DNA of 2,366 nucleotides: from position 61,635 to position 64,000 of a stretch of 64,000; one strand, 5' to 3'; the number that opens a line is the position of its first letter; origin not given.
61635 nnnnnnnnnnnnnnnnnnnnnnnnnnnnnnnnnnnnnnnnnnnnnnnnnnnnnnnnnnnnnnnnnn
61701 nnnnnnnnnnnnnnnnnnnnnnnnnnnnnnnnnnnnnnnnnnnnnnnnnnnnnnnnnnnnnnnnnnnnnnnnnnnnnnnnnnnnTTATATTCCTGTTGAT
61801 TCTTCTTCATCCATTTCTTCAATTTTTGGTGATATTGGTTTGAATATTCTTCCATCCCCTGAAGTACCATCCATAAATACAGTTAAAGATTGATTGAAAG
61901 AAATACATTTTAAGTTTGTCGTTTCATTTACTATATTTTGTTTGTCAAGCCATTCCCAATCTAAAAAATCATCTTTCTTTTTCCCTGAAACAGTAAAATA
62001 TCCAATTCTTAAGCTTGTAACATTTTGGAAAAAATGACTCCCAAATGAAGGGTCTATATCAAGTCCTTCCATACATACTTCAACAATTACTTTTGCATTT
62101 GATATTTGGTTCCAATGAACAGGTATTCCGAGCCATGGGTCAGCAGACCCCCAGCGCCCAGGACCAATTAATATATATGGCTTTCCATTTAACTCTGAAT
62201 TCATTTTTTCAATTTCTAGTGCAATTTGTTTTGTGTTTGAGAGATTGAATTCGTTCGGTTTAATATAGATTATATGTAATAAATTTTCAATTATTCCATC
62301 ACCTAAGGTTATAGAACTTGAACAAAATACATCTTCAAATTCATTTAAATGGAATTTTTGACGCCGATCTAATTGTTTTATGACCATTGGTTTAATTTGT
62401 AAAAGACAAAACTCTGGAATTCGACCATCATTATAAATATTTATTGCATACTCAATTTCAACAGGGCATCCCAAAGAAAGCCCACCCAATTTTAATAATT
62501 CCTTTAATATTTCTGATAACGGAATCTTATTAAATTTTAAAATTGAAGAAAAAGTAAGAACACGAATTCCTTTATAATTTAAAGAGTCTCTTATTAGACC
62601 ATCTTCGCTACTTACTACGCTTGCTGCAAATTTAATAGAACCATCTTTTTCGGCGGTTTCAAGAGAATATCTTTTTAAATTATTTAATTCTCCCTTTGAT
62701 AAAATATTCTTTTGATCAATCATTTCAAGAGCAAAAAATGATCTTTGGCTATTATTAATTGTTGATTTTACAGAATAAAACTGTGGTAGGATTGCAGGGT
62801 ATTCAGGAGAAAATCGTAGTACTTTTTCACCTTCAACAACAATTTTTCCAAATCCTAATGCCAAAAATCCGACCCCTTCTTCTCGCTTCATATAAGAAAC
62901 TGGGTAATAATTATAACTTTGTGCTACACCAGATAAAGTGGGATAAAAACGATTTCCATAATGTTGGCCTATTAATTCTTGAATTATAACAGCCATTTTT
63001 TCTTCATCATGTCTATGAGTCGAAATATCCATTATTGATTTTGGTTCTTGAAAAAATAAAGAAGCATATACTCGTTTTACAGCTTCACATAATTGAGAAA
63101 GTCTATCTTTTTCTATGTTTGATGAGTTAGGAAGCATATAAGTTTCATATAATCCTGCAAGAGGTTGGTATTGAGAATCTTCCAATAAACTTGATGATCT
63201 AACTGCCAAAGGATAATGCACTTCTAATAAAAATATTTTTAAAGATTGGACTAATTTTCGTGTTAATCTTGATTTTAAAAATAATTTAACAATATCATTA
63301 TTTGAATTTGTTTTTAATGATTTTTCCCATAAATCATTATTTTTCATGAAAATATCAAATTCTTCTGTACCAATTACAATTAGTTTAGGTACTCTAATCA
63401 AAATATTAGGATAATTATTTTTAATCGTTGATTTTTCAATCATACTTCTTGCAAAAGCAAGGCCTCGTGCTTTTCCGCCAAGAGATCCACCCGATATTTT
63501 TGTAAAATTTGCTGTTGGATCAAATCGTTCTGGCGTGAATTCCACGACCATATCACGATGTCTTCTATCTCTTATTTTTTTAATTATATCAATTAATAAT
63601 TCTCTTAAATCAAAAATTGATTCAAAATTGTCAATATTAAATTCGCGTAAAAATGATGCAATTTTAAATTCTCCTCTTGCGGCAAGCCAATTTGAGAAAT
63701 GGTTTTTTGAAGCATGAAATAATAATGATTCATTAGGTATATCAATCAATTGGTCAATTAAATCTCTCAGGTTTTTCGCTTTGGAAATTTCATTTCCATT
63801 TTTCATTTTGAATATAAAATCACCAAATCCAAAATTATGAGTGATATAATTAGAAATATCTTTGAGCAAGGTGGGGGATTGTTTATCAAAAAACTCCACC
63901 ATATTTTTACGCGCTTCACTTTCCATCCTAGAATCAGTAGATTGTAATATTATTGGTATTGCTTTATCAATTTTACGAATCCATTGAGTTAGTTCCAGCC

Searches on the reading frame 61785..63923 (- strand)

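Call 18: search_protein_families(library=pfam, proteins=[window:61785-63923:-], max_evalue=0.01)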
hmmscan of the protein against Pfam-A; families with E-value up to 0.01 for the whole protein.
window:61785-63923:- (712 aa): 2 families
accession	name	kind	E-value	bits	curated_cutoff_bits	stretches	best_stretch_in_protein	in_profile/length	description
PF01326.24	PPDK_N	-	2.1e-34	119.7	27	1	147-516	3-312/328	Pyruvate phosphate dikinase, AMP/ATP-binding domain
PF19027.5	DUF5752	-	0.0011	18.8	23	1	47-121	18-106/208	Family of unknown function (DUF5752)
